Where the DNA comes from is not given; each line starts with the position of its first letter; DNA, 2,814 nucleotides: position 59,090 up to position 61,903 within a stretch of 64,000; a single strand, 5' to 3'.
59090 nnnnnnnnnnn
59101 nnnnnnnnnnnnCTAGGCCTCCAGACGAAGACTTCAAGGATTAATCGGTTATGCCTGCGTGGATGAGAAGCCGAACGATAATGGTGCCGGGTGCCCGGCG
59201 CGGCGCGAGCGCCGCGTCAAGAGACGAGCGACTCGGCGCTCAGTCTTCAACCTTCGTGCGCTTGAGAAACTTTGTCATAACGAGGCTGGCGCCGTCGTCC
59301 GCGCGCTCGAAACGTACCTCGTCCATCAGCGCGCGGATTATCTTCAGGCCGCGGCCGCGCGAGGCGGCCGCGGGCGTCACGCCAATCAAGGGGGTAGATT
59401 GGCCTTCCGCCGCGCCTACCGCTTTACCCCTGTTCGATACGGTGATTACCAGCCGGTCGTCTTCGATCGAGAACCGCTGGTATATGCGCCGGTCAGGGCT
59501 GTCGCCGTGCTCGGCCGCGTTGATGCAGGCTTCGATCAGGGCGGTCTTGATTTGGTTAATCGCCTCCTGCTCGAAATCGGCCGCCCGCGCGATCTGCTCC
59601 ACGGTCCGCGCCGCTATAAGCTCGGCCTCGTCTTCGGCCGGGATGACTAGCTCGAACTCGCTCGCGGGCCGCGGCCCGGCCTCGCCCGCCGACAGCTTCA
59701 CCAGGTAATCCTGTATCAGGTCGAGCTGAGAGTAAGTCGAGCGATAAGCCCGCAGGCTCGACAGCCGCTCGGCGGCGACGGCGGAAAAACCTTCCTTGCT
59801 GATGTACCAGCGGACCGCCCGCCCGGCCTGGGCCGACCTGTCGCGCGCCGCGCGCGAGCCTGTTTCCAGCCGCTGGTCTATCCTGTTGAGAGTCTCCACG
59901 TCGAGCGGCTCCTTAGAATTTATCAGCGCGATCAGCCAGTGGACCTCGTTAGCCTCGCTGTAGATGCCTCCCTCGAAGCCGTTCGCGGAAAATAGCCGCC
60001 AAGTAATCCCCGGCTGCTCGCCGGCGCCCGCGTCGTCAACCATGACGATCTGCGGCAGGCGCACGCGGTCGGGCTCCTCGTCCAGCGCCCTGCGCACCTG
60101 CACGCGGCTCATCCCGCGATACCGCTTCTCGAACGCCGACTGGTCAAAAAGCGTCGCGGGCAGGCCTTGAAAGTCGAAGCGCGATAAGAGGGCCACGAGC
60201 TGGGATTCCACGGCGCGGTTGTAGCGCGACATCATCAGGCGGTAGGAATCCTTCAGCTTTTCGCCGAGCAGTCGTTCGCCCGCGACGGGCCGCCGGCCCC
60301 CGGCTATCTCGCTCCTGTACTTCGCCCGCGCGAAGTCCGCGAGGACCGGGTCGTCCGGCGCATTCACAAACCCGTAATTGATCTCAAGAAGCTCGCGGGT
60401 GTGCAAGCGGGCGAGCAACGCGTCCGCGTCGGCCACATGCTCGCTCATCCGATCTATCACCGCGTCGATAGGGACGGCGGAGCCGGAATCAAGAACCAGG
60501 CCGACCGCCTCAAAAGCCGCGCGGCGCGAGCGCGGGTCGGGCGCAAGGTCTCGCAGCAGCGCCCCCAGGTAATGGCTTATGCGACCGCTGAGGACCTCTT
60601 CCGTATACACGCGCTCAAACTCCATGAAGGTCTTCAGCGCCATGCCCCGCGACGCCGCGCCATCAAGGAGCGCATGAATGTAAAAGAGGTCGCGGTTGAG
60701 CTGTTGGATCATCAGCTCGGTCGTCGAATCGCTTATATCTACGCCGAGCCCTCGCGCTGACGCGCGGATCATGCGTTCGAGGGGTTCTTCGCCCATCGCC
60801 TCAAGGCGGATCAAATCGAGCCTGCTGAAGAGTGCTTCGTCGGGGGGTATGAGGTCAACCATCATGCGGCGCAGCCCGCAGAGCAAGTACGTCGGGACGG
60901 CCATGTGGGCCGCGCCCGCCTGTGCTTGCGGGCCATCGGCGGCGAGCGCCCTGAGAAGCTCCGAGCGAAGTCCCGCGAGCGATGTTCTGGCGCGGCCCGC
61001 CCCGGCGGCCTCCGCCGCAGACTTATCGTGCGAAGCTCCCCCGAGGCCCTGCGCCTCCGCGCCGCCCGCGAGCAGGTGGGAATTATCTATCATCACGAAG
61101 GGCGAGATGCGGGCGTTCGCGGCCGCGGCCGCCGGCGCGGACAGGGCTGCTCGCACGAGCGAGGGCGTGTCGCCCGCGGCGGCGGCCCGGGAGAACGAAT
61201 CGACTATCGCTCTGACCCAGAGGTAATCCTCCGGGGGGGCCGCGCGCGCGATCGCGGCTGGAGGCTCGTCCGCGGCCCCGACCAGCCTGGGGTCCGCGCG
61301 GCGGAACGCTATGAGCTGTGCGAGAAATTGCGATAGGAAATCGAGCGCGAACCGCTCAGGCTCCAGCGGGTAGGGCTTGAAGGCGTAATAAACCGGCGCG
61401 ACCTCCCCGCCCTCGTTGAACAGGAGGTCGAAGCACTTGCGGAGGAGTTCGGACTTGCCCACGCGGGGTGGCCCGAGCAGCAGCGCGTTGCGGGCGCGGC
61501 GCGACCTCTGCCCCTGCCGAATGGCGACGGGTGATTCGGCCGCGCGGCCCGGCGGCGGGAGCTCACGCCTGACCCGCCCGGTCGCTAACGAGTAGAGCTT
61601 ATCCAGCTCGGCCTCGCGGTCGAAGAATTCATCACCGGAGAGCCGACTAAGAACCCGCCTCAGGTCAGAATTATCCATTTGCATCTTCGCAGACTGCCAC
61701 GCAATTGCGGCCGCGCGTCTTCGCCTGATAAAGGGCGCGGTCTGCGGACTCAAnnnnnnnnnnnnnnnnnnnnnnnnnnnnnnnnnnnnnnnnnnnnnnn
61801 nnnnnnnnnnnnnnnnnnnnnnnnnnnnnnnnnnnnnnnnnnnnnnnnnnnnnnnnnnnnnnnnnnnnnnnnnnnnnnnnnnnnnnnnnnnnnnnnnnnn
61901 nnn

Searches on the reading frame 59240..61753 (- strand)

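Call 57: search_protein_families(library=pfam, proteins=[window:59240-61753:-], max_evalue=0.001)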
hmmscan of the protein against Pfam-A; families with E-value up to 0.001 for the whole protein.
window:59240-61753:- (837 aa): 1 family
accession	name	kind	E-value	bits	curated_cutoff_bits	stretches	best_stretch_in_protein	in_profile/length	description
PF13581.12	HATPase_c_2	-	4.3e-19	69.2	27.4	1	708-828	5-127/127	Histidine kinase-like ATPase domain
